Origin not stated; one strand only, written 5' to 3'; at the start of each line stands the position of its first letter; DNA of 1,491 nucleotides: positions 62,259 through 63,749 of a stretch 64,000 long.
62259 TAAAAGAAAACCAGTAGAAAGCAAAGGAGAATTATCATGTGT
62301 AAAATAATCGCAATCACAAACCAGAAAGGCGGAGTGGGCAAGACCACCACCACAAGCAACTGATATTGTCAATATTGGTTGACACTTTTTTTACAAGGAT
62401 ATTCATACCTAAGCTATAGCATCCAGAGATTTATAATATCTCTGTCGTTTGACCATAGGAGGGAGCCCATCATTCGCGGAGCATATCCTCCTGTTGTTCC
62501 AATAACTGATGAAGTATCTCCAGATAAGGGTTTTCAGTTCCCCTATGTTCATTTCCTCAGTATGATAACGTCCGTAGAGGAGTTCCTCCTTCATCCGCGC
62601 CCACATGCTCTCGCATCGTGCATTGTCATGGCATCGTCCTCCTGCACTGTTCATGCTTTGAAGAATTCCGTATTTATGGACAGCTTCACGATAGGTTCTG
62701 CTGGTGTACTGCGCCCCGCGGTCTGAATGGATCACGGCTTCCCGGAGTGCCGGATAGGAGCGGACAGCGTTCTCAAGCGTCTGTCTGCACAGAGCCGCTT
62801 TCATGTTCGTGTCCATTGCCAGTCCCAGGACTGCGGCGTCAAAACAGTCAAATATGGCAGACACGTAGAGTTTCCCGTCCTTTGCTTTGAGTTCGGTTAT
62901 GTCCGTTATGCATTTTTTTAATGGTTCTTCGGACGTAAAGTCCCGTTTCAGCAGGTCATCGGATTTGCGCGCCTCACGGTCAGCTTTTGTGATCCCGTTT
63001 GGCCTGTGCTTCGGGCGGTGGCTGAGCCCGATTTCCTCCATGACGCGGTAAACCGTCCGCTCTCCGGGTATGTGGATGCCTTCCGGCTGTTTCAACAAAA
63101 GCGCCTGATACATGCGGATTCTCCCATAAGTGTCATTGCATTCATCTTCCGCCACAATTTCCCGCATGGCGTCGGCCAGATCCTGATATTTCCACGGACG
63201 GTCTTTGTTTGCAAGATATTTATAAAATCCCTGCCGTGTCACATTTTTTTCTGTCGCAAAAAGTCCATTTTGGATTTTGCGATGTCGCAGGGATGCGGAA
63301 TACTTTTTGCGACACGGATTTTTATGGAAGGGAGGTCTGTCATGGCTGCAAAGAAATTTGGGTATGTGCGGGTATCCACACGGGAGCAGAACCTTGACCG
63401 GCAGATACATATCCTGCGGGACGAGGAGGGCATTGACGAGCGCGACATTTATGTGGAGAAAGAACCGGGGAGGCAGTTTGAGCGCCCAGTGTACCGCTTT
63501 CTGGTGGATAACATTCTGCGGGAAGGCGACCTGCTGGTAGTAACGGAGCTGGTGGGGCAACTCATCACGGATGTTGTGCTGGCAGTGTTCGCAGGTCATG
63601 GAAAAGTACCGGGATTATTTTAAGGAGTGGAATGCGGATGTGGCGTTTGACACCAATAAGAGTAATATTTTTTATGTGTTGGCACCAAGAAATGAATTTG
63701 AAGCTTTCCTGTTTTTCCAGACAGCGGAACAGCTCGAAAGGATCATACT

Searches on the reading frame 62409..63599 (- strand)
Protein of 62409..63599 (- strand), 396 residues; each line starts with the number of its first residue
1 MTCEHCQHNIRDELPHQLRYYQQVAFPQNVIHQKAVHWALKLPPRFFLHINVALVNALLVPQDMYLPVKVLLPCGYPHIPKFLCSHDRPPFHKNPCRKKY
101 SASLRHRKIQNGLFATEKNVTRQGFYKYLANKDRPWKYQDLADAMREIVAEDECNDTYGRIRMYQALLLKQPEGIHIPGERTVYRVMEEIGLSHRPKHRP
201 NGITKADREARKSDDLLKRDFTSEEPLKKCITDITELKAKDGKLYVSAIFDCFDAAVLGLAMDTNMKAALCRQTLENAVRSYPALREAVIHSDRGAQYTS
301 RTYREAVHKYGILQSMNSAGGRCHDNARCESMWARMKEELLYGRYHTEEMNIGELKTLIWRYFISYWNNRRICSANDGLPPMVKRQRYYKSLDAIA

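Call 17: search_protein_families(library=pfam, proteins=[window:62409-63599:-], max_evalue=0.001)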
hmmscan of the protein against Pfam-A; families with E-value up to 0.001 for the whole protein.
window:62409-63599:- (396 aa): 3 families
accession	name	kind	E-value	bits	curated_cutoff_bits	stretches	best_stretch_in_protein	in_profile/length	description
PF00665.32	rve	-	1.4e-18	67.5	32.6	1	225-320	3-100/102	Integrase core domain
PF13276.12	HTH_21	-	1.4e-05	25.6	28.1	1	140-199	5-59/60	HTH-like domain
PF13683.12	rve_3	-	4.8e-05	23.5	26.5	1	317-380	7-66/67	Integrase core domain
